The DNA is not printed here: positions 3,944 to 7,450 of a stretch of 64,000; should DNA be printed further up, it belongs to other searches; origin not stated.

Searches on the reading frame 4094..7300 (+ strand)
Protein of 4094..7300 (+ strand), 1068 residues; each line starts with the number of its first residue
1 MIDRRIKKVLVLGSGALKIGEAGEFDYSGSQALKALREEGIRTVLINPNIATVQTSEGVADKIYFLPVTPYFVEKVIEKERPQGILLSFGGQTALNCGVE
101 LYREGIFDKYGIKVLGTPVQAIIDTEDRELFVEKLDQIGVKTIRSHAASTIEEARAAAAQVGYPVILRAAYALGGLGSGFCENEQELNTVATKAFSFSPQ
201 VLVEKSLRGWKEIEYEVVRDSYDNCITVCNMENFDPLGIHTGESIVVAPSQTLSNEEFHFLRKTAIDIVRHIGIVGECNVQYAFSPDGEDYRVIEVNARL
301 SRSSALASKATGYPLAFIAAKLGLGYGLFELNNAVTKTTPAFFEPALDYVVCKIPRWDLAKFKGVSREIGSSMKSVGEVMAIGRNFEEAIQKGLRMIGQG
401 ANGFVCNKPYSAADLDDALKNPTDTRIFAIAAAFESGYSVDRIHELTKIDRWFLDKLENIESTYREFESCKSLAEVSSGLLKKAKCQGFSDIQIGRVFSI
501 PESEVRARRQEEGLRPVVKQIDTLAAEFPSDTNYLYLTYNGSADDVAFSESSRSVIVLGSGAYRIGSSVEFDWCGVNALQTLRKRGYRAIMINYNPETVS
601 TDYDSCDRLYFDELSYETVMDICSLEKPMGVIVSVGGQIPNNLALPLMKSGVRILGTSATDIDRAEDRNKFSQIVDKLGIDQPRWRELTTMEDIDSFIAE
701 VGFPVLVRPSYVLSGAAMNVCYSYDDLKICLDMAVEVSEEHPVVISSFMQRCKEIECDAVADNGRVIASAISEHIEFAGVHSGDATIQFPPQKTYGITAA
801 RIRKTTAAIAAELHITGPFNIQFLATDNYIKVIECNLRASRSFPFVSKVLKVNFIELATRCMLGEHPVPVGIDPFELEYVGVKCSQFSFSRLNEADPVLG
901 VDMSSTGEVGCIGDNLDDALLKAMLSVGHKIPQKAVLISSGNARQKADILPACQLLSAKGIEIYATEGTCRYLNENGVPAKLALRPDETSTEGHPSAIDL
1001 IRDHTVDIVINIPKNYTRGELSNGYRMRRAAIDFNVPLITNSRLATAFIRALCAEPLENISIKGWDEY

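Call 57: find_encoding_contigs(protein=window:4094-7300:+, flank=10000, max_places=1)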
Protein window:4094-7300:+ (1068 aa): 9 contigs read that carry it; 1 place shown.
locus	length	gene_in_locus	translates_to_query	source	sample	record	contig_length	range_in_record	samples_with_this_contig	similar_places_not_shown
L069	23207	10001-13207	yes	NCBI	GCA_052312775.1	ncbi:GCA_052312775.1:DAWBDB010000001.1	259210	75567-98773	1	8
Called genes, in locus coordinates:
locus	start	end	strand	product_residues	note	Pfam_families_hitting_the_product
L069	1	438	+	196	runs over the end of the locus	PF01327:Pep_deformylase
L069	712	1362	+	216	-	-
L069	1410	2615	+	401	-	PF00764:Arginosuc_synth, PF20979:Arginosuc_syn_C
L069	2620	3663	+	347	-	PF01118:Semialdhyde_dh, PF22698:Semialdhyde_dhC_1, PF02774:Semialdhyde_dhC (weak)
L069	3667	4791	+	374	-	PF00202:Aminotran_3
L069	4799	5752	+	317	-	PF02729:OTCace_N, PF00185:OTCace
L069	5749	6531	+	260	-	PF00696:AA_kinase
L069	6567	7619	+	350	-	PF01546:Peptidase_M20, PF07687:M20_dimer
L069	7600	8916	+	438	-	PF00206:Lyase_1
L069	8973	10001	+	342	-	PF00988:CPSase_sm_chain, PF00117:GATase, PF07722:Peptidase_C26 (weak)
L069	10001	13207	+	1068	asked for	PF25596:CPSase_L_D1, PF02222:ATP-grasp (weak), PF02786:CPSase_L_D2, PF07478:Dala_Dala_lig_C (weak), PF02787:CPSase_L_D3, PF25596:CPSase_L_D1, PF02786:CPSase_L_D2, PF02142:MGS, +4 more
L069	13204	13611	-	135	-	PF03724:META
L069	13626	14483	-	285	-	PF01545:Cation_efflux, PF16916:ZT_dimer (weak)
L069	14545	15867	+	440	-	PF02881:SRP54_N, PF06414:Zeta_toxin (weak), PF13401:AAA_22 (weak), PF00448:SRP54, PF02978:SRP_SPB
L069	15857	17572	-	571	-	PF00149:Metallophos, PF09587:PGA_cap (weak), PF02872:5_nucleotid_C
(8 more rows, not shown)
